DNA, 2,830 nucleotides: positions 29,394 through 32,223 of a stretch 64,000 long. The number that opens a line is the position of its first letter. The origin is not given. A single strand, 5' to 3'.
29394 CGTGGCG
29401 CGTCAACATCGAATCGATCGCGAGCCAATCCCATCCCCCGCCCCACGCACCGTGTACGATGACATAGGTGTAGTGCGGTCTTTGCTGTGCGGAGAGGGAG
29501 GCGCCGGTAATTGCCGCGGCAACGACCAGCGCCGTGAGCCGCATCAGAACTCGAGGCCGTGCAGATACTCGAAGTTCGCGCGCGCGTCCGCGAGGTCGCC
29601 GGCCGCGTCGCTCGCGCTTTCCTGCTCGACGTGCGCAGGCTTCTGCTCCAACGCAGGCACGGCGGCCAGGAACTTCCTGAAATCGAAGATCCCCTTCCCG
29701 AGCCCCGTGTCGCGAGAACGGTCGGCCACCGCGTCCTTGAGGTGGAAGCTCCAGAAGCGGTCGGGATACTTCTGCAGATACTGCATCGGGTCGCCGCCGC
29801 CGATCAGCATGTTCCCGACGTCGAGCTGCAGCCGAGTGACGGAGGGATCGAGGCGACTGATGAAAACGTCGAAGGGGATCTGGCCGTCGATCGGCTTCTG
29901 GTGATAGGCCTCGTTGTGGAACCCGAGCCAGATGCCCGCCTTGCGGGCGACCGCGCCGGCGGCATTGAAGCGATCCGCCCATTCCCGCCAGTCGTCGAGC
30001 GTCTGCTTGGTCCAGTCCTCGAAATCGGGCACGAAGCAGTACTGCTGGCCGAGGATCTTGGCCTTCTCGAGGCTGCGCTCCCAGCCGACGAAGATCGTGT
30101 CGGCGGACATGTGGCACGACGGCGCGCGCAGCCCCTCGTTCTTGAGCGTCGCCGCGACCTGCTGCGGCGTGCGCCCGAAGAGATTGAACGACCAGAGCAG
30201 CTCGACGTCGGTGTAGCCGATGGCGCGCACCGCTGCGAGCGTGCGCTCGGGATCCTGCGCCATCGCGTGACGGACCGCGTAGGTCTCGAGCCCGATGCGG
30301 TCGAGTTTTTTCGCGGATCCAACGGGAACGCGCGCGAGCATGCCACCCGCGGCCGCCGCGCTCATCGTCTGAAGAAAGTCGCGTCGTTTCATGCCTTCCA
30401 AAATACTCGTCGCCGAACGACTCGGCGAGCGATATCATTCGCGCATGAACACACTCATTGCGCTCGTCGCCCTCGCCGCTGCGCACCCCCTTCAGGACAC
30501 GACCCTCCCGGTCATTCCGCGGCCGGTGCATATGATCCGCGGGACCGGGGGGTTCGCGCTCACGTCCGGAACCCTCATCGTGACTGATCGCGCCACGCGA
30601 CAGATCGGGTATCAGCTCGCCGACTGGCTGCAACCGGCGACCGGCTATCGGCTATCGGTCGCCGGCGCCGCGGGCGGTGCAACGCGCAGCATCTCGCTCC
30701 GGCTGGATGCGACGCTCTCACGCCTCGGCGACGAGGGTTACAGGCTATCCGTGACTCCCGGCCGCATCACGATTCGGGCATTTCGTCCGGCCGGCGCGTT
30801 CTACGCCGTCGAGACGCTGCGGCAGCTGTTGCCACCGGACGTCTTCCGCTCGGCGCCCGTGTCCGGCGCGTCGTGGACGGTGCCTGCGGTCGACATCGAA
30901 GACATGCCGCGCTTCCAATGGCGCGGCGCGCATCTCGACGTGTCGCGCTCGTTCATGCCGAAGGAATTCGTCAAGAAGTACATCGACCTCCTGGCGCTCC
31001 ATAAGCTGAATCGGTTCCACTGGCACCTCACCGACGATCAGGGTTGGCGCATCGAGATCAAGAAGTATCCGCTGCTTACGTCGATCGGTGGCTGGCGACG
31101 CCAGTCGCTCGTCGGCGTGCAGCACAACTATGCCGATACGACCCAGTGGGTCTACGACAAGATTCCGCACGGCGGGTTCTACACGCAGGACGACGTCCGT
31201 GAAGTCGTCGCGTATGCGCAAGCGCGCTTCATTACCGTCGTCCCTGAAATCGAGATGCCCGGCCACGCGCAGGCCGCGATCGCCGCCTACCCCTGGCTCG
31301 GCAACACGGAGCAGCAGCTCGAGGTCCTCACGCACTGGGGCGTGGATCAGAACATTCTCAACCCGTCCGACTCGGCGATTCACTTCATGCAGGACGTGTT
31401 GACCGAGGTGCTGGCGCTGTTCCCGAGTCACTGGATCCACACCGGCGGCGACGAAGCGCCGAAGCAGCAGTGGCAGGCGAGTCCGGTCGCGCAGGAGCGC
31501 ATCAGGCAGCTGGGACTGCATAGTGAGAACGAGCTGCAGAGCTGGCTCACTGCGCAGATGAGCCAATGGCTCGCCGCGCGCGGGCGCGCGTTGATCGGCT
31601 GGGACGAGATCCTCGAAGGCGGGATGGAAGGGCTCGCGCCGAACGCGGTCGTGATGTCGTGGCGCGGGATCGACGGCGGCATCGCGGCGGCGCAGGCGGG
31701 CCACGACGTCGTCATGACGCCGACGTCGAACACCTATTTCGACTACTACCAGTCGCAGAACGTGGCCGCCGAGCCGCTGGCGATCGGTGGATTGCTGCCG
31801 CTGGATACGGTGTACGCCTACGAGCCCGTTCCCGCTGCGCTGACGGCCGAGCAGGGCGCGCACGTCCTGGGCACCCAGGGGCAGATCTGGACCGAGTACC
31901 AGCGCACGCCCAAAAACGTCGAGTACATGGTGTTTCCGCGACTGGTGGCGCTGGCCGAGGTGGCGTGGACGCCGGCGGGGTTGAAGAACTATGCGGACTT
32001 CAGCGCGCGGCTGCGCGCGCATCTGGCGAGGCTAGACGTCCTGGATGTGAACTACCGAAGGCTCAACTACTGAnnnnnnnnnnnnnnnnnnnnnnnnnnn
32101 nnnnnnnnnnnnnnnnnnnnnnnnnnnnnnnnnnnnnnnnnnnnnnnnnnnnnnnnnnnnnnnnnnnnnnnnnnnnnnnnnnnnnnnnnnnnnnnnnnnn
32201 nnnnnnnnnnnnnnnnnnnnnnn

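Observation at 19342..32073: SusC/SusD locus combining N-acetylhexosamine-type enzymes with a periplasmic sugar-oxidation module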

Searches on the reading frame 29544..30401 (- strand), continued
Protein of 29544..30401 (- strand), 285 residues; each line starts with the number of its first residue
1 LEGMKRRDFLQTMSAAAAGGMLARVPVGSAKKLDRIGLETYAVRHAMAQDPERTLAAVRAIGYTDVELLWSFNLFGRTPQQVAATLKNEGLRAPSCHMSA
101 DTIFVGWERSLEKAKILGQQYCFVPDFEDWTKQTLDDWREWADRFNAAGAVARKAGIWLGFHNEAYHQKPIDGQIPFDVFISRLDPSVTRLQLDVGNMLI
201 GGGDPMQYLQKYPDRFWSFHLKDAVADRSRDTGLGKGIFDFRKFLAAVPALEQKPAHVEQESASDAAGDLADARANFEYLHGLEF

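Call 55: fold_search(model_id=the predicted structure, library=pdb)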
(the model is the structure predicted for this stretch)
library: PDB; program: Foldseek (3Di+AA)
matches with E <= 10: 1753; with E <= 0.001: 236
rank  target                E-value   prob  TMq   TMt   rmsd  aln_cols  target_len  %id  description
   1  3obe_A                5.4e-18  1.00  0.75  0.74   3.6       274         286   23  Crystal structure of a sugar phosphate isomerase/epimerase (BDI_3400) from Parabacteroides distasonis ATCC 8503 at 1.7 (released 2010-09-01)
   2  3obe_B                6.8e-18  1.00  0.76  0.75   3.1       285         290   22  Crystal structure of a sugar phosphate isomerase/epimerase (BDI_3400) from Parabacteroides distasonis ATCC 8503 at 1.7 (released 2010-09-01)
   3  3l23                  2.7e-16  1.00  0.74  0.74   3.6       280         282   24  Crystal structure of Sugar phosphate isomerase/epimerase (YP_001303399.1) from Parabacteroides distasonis ATCC 8503 at 1 (released 2010-02-16)
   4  8tcd_D                6.9e-16  1.00  0.74  0.77   3.7       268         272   25  Structure of Alistipes sp. 3-Keto-beta-glucopyranoside-1,2-Lyase AL1 (released 2024-06-12)
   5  8tct                  1.2e-15  1.00  0.73  0.76   3.8       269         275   22  Structure of 3K-GlcH bound Bacteroides thetaiotaomicron 3-Keto-beta-glucopyranoside-1,2-Lyase BT1 (released 2024-06-12)
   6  8tcr_A                1.7e-15  1.00  0.72  0.76   3.9       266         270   25  Structure of glucose bound Alistipes sp. 3-Keto-beta-glucopyranoside-1,2-Lyase AL1 (released 2024-06-12)
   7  8tcd_A                3.9e-15  1.00  0.72  0.76   3.9       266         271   25  Structure of Alistipes sp. 3-Keto-beta-glucopyranoside-1,2-Lyase AL1 (released 2024-06-12)
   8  8z1i_A                2.3e-13  1.00  0.70  0.72   4.0       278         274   20  Crystal structure of the isomerase Art22 with ethylene glycol (released 2025-04-16)
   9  3cny_A                3.3e-13  1.00  0.72  0.69   4.7       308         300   19  Crystal structure of a putative inositol catabolism protein iole (iole, lp_3607) from lactobacillus plantarum wcfs1 at (released 2008-04-08)
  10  8z1i_B                4.5e-13  1.00  0.70  0.74   4.0       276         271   20  Crystal structure of the isomerase Art22 with ethylene glycol (released 2025-04-16)
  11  9koj_A                1.5e-12  1.00  0.69  0.71   4.1       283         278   20  Crystal structure of the isomerase Art22 (released 2025-07-30)
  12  8bvk_B                2.6e-12  1.00  0.65  0.85   2.8       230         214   19  The crystal structure of O-glycoside cleaving beta-eliminase from A. tumefaciens AtOGE (released 2023-11-01)
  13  5hmq_D                4.1e-12  1.00  0.68  0.33   4.4       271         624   19  xylose isomerase-like TIM barrel/4-hydroxyphenylpyruvate dioxygenase fusion protein (released 2016-10-19)
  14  8bvk_A                4.6e-12  1.00  0.62  0.78   4.4       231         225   16  The crystal structure of O-glycoside cleaving beta-eliminase from A. tumefaciens AtOGE (released 2023-11-01)
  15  5hmq_B                7.3e-12  1.00  0.66  0.33   4.4       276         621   20  xylose isomerase-like TIM barrel/4-hydroxyphenylpyruvate dioxygenase fusion protein (released 2016-10-19)
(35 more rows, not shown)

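Call 93: search_protein_representatives(protein=window:29544-30401:-)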
Query: 285 residues. Proteins with E-value up to 0.001 (for the whole library): 5513; up to 1e-10: 2326; up to 1e-30: 132. The best 150 are listed.
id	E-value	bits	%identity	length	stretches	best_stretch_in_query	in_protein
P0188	1.9e-153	526.1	82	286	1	4-285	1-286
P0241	2.7e-90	318.9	79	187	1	98-285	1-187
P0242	3.8e-86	305.4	79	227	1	4-180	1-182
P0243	1.8e-80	286.7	67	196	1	4-200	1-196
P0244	1.1e-77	277.6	82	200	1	104-243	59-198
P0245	1.1e-74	267.7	48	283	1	4-285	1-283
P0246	1.2e-72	261.1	77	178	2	4-101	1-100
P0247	1.8e-70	253.9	56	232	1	64-284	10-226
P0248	3.9e-69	249.5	64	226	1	94-262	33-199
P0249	3.6e-67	243.1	46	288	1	4-285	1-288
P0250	7.0e-66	238.8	60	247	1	4-185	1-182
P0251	8.4e-66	238.6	80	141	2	142-234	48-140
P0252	9.2e-63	228.6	43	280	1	4-284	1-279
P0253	6.4e-62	225.8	42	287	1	5-277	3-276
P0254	8.6e-62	225.4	44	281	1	4-285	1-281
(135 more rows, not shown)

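Call 96: find_encoding_contigs(protein=P0245, flank=8000, max_places=4)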
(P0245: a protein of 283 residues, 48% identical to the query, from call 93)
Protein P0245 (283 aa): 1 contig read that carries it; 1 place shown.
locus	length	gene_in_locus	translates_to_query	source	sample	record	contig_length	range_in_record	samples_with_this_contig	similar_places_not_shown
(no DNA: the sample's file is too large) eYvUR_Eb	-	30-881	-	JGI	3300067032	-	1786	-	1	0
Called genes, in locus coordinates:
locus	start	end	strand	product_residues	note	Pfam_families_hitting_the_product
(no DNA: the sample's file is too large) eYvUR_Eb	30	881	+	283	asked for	PF01261:AP_endonuc_2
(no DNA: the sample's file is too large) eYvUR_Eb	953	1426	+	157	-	PF14534:DUF4440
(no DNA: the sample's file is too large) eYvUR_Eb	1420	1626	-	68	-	-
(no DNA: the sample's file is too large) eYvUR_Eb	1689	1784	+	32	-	?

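Call 97: find_encoding_contigs(protein=P0249, flank=8000, max_places=3)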
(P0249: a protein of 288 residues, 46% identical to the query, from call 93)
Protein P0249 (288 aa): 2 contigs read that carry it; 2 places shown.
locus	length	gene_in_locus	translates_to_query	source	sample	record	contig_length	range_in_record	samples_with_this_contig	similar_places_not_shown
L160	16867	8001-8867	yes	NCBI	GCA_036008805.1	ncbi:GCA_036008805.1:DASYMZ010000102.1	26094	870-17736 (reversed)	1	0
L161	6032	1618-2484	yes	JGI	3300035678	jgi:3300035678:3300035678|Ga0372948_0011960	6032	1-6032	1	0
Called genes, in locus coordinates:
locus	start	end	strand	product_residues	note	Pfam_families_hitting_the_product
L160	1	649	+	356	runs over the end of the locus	PF01408:GFO_IDH_MocA, PF22725:GFO_IDH_MocA_C3, PF02894:GFO_IDH_MocA_C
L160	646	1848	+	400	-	PF13439:Glyco_transf_4, PF13579:Glyco_trans_4_4, PF20706:GT4-conflict, PF00534:Glycos_transf_1, PF13692:Glyco_trans_1_4, PF13524:Glyco_trans_1_2 (weak)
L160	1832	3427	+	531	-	PF01663:Phosphodiest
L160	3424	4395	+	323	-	PF00535:Glycos_transf_2 (weak)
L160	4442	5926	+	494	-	PF01943:Polysacc_synt, PF13440:Polysacc_synt_3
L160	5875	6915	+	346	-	PF13641:Glyco_tranf_2_3, PF00535:Glycos_transf_2, PF10111:Glyco_tranf_2_2 (weak)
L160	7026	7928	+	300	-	PF04393:DUF535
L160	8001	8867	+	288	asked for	PF01261:AP_endonuc_2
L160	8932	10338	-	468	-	PF02447:GntP_permease, PF03600:CitMHS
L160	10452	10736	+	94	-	-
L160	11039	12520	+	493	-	-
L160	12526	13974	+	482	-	-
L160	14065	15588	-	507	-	PF07690:MFS_1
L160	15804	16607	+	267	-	PF06283:ThuA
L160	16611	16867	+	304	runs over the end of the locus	PF00056:Ldh_1_N, PF02866:Ldh_1_C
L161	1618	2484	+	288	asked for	PF01261:AP_endonuc_2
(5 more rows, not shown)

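Call 98: find_encoding_contigs(protein=P0252, flank=8000, max_places=3)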
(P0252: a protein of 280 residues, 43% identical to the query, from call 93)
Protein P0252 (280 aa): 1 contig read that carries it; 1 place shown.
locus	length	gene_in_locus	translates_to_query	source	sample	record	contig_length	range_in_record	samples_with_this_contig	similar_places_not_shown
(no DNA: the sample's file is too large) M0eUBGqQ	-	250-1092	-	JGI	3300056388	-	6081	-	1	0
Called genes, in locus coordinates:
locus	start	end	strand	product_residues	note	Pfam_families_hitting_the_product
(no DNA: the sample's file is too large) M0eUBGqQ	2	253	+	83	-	?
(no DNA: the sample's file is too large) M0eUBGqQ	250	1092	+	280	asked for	PF01261:AP_endonuc_2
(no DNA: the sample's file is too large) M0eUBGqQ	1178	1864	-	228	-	-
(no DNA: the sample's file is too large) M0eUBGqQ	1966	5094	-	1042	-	PF02012:BNR (faint), PF15902:Sortilin-Vps10 (weak), PF25852:DUF6242_C (faint), PF14870:PSII_BNR (faint), PF15902:Sortilin-Vps10 (weak)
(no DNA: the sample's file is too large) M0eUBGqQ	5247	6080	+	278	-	?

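Call 99: find_encoding_contigs(protein=P0254, flank=8000, max_places=3)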
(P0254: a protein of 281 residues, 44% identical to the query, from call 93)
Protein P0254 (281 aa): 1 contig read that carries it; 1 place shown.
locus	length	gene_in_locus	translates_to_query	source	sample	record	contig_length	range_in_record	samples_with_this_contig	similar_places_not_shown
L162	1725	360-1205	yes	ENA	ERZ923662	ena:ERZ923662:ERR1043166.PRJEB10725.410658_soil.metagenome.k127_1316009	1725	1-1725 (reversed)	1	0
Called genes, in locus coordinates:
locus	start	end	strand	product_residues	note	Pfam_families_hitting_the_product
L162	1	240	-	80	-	?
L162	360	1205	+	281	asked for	PF01261:AP_endonuc_2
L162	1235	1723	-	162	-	?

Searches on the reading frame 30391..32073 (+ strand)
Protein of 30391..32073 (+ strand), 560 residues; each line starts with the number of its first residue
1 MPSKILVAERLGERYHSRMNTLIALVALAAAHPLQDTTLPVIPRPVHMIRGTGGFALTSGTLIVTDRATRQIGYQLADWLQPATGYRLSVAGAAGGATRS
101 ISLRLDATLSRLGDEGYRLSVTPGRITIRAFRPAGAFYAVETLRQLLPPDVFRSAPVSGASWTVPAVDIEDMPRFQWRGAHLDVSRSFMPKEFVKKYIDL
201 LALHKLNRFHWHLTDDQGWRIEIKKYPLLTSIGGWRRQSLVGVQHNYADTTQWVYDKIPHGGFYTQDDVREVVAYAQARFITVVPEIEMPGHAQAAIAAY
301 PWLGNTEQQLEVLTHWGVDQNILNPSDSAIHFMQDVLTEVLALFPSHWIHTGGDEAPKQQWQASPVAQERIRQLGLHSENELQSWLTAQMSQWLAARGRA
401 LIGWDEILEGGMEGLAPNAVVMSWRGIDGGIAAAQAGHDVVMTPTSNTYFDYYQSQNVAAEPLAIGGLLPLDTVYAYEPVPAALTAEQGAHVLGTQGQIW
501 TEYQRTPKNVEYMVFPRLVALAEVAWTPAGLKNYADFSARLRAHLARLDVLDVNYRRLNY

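Call 4: search_protein_families(library=pfam, proteins=[window:30391-32073:+], max_evalue=0.01)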
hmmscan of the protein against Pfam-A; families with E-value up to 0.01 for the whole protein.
window:30391-32073:+ (560 aa): 2 families
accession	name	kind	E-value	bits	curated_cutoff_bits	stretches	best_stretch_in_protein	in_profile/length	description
PF00728.28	Glyco_hydro_20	-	1.3e-119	400.1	22.3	1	175-528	1-347/348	Glycosyl hydrolase family 20, catalytic domain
PF02838.20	Glyco_hydro_20b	-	2.7e-24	86.7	26.1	1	40-171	3-123/124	Glycosyl hydrolase family 20, domain 2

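Call 19: search_protein_families(library=ncbifam, proteins=[window:30391-32073:+], max_evalue=0.001)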
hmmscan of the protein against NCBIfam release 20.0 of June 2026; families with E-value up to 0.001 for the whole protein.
window:30391-32073:+ (560 aa): 0 families

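Call 42: search_solved_structures(query=window:30445-32073:+, max_evalue=1e-30)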
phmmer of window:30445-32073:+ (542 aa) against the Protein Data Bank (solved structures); distinct sequences matched with E-value up to 1e-30: 33.
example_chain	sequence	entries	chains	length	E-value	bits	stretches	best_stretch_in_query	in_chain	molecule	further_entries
6q63_A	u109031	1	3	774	5e-142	477.5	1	16-538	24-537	Beta-hexosaminidase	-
3rcn_A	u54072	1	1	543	8.7e-131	440.4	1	23-540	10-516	Beta-N-acetylhexosaminidase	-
7cbn_A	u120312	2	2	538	1.7e-119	403.1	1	92-539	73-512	Beta-N-acetylhexosaminidase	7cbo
7dup_A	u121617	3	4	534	4.1e-108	365.6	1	24-537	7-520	Beta-N-acetylhexosaminidase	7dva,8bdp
7dvb_A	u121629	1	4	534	2e-107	363.3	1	24-537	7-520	Beta-N-acetylhexosaminidase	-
8pxu_A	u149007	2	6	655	7.9e-103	348.1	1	23-539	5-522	Beta-N-acetylhexosaminidase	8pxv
8pxt_A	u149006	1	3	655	4.7e-102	345.5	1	23-539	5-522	Beta-N-acetylhexosaminidase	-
6ezr_A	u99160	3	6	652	3.1e-91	309.8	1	21-539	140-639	Beta-N-acetylglucosaminidase Nag2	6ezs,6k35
6ezt_A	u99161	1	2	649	4e-90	306.2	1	21-539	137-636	Beta-N-acetylglucosaminidase Nag2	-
8bbl_A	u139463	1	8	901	1.1e-85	291.5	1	78-531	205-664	Beta-N-acetylhexosaminidase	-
3gh4_A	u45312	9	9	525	3.1e-79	270.2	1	19-338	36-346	beta-hexosaminidase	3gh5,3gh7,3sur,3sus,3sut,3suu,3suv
4pys_A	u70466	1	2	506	9.6e-77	262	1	83-523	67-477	beta-N-acetylhexosaminidase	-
1hp4_A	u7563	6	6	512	2.2e-73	250.9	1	15-536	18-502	BETA-N-ACETYLHEXOSAMINIDASE | B-N-acetylhexosaminidase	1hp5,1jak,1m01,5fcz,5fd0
1m04_A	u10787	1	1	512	9.6e-73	248.8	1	15-536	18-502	Beta-N-acetylhexosaminidase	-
1m03_A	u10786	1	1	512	2.9e-72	247.3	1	15-536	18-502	Beta-N-acetylhexosaminidase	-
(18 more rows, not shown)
